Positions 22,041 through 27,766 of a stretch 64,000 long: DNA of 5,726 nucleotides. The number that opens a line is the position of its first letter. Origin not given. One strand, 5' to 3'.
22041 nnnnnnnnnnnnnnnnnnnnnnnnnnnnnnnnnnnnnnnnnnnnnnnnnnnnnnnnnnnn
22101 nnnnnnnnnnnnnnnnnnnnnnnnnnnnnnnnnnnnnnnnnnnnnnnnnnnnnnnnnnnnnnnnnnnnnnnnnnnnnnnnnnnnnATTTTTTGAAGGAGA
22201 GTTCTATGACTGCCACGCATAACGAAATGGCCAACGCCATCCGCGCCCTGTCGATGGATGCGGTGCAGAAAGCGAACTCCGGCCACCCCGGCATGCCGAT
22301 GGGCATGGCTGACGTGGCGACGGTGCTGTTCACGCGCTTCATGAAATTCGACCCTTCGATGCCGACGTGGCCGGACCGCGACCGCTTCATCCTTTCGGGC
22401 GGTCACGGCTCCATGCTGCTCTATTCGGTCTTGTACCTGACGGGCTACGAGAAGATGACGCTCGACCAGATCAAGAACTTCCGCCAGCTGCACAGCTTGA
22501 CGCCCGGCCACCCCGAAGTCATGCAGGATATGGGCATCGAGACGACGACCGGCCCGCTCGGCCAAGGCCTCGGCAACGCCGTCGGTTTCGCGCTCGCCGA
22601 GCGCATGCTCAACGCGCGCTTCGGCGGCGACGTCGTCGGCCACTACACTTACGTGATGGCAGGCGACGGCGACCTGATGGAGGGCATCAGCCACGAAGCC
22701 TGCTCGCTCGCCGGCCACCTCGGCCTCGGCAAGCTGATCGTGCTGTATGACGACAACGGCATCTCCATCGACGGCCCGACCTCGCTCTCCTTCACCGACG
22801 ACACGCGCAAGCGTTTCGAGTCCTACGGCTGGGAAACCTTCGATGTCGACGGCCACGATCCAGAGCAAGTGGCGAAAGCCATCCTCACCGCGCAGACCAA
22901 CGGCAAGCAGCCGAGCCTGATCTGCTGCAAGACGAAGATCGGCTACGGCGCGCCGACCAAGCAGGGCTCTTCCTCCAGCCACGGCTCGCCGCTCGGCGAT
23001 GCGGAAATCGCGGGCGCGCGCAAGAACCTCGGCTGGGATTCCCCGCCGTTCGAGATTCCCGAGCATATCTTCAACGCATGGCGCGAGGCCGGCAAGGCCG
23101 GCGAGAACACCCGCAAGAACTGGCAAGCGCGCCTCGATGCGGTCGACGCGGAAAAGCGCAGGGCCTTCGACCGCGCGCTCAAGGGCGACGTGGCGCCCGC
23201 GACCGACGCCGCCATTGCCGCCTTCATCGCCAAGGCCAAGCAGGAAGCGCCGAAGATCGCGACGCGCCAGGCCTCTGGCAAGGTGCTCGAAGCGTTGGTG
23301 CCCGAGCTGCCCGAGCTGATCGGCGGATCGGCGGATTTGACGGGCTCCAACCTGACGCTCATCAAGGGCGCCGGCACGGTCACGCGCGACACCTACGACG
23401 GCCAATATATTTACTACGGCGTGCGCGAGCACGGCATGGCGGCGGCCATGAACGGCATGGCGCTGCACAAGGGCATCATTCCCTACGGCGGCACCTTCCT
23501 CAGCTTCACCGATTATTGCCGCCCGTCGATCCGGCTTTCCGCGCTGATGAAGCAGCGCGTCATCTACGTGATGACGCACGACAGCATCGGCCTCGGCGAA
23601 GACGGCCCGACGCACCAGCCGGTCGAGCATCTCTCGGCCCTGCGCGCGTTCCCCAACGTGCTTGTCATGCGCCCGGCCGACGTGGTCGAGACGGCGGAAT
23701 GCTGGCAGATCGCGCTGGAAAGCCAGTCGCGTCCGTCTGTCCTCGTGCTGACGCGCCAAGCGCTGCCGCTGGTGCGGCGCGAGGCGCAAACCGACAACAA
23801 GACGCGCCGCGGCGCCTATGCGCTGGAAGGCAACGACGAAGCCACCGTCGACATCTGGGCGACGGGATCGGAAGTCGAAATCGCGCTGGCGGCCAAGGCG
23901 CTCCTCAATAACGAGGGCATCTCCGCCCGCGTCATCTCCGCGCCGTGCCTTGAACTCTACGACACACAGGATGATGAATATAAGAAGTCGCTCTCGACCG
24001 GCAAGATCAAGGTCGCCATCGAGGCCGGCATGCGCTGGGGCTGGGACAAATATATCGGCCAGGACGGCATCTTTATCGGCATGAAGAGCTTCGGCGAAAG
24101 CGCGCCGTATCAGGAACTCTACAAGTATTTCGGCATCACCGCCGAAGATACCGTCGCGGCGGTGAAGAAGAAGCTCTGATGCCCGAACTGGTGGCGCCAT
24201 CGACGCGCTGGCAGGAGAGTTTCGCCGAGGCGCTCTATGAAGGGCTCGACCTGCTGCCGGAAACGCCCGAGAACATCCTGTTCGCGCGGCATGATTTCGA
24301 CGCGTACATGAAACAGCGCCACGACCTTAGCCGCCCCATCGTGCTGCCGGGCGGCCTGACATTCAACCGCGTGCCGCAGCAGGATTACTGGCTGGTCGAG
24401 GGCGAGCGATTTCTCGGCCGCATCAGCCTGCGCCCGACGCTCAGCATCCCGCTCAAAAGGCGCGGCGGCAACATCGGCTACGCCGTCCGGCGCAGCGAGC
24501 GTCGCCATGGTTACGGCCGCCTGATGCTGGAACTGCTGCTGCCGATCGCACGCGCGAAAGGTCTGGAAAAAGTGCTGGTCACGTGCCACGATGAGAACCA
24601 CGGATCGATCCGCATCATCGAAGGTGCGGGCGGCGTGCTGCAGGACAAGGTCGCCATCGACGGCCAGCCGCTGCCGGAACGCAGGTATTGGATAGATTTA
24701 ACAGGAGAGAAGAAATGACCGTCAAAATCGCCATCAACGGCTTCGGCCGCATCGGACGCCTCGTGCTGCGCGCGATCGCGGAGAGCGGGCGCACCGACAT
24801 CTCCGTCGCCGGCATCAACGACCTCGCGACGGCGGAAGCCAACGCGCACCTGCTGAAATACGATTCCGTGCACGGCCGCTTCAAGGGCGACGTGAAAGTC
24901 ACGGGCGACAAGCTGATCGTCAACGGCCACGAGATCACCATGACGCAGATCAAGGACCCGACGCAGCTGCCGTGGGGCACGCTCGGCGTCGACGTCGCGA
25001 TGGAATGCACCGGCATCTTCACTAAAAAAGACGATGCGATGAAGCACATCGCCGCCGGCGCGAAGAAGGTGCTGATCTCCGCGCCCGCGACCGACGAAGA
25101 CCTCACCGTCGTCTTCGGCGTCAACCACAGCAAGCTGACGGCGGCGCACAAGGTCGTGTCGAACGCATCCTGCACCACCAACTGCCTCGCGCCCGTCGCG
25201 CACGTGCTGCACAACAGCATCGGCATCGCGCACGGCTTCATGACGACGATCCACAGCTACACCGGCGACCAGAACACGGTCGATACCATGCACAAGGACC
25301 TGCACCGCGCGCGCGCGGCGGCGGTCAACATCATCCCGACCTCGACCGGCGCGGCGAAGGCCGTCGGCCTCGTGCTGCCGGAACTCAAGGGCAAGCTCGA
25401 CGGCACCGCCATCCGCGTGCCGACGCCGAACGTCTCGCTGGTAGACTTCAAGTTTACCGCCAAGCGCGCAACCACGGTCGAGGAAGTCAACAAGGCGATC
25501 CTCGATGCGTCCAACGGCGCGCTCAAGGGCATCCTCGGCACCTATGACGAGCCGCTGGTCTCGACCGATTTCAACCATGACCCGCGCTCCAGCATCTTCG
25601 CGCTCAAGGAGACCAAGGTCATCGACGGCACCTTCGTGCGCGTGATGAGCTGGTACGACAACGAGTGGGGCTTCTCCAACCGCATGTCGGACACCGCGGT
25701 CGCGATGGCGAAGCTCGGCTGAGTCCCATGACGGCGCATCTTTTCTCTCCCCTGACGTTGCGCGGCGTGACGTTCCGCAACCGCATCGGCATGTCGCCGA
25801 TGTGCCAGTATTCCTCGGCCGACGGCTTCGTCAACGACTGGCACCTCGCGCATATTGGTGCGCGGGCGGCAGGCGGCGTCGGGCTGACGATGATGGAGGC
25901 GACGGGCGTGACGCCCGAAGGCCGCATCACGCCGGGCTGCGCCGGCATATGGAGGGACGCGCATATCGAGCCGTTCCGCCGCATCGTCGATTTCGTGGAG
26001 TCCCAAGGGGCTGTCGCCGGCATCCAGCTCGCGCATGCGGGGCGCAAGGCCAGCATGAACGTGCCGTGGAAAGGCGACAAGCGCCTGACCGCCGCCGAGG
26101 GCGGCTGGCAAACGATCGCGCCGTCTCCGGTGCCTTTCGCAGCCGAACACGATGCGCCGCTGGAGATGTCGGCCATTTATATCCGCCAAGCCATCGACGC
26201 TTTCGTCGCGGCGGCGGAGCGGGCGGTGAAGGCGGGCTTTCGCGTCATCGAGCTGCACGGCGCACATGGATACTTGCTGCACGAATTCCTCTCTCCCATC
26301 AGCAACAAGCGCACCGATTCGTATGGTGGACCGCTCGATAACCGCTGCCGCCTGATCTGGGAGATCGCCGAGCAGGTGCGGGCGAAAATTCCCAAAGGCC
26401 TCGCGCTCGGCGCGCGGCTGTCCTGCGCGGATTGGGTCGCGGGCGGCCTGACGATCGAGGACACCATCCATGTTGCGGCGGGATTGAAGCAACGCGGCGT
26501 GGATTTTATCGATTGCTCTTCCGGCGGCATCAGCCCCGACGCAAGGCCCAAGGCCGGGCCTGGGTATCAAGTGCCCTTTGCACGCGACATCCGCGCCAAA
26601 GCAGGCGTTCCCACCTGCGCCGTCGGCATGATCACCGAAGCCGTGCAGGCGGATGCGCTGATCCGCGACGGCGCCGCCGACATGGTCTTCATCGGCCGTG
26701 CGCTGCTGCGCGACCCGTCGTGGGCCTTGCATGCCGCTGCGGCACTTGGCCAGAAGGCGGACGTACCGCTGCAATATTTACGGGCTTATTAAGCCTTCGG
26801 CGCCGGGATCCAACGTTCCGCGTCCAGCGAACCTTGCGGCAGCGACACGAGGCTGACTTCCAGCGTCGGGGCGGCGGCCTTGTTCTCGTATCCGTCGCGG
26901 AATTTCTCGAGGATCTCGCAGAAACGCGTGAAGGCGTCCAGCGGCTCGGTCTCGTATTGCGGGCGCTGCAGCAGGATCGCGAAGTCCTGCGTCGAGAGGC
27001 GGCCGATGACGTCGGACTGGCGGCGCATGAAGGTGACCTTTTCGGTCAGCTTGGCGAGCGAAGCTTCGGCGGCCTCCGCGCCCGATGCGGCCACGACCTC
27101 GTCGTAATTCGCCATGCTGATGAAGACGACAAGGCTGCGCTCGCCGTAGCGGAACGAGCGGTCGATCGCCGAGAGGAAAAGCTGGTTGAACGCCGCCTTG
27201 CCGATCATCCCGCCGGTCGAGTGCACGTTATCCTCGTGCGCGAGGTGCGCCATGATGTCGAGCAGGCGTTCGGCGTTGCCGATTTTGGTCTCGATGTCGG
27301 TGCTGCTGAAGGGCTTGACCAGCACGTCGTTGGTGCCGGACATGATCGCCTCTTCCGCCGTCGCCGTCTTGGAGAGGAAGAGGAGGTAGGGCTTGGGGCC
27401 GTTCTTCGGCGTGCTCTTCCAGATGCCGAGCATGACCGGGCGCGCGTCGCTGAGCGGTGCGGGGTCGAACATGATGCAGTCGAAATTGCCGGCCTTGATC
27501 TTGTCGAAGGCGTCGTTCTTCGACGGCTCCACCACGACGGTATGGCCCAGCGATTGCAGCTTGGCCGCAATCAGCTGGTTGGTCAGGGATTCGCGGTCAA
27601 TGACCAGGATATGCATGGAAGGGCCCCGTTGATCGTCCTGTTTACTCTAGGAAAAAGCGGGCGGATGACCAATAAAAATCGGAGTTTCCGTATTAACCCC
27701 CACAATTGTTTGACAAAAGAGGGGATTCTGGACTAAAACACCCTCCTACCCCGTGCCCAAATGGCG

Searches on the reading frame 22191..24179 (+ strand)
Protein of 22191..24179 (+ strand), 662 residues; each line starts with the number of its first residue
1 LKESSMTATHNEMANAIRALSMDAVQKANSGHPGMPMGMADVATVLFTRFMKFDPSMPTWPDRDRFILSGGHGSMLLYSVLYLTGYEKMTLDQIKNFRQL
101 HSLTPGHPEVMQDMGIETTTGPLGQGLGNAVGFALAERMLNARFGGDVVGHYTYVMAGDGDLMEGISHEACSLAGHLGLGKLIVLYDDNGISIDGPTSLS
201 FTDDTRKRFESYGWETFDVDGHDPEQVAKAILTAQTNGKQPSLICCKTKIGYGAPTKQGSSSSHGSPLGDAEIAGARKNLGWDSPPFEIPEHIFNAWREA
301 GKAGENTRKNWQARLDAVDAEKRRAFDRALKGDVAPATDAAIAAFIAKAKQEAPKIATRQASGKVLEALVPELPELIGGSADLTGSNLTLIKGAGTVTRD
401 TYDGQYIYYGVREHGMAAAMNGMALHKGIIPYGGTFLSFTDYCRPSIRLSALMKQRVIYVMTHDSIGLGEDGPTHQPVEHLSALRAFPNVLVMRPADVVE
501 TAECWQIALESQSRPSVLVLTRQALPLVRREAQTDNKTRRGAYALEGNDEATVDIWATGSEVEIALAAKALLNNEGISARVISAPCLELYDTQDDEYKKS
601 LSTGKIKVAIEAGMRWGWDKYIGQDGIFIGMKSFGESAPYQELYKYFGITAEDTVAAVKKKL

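Call 11: search_protein_families(library=pfam, proteins=[window:22191-24179:+], max_evalue=0.001)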
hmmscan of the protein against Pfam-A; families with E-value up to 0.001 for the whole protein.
window:22191-24179:+ (662 aa): 6 families
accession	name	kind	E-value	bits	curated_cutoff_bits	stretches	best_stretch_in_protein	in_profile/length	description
PF00456.26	Transketolase_N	-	5.2e-138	460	22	1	10-323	2-322/334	Transketolase, thiamine diphosphate binding domain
PF02779.29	Transket_pyr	-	2.4e-56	190.5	27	1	355-526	2-173/174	Transketolase, pyrimidine binding domain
PF22613.1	Transketolase_C_1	-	7.4e-34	116.8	27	1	541-650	1-113/113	Transketolase-like TK C-terminal domain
PF02780.25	Transketolase_C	-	2.9e-09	37.3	25.9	1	550-652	9-122/124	Transketolase, C-terminal domain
PF13292.11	DXP_synthase_N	-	9.5e-06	25.5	21.2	1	10-194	18-176/274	1-deoxy-D-xylulose-5-phosphate synthase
PF00676.26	E1_dh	-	4e-05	23.2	22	1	115-247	95-223/300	Dehydrogenase E1 component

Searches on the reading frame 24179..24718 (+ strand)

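Call 11: search_protein_families(library=pfam, proteins=[window:24179-24718:+], max_evalue=0.001)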
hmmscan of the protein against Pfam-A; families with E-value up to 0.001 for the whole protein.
window:24179-24718:+ (179 aa): 2 families
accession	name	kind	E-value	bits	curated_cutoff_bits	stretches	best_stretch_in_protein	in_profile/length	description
PF13302.13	Acetyltransf_3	-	4.8e-10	40.7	25.4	1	69-151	53-136/138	Acetyltransferase (GNAT) domain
PF00583.31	Acetyltransf_1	-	1.4e-09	38.7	20.7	1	68-146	34-110/116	Acetyltransferase (GNAT) family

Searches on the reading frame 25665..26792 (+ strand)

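Call 11: search_protein_families(library=pfam, proteins=[window:25665-26792:+], max_evalue=0.001)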
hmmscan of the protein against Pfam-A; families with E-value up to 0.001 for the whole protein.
window:25665-26792:+ (375 aa): 1 family
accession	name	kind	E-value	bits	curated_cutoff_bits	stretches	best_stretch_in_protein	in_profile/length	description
PF00724.26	Oxidored_FMN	-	2e-73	248.1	27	1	26-359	2-337/342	NADH:flavin oxidoreductase / NADH oxidase family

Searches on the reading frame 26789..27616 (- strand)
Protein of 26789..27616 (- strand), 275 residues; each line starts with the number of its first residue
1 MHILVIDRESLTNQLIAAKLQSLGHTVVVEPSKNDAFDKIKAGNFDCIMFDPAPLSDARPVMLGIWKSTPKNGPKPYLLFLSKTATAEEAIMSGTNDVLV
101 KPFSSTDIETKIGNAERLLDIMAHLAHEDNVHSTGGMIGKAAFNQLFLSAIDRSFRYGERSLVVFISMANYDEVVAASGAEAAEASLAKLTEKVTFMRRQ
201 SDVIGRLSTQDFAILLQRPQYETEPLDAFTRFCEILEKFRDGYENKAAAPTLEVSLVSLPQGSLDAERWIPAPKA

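Call 11: search_protein_families(library=pfam, proteins=[window:26789-27616:-], max_evalue=0.001)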
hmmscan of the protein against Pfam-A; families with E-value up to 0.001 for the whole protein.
window:26789-27616:- (275 aa): 2 families
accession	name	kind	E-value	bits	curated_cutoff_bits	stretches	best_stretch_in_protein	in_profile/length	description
PF00990.26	GGDEF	-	1.4e-08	35.1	23.8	1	139-259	11-132/161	Diguanylate cyclase, GGDEF domain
PF00072.30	Response_reg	-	4e-06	27.4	30.2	1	3-112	1-110/111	Response regulator receiver domain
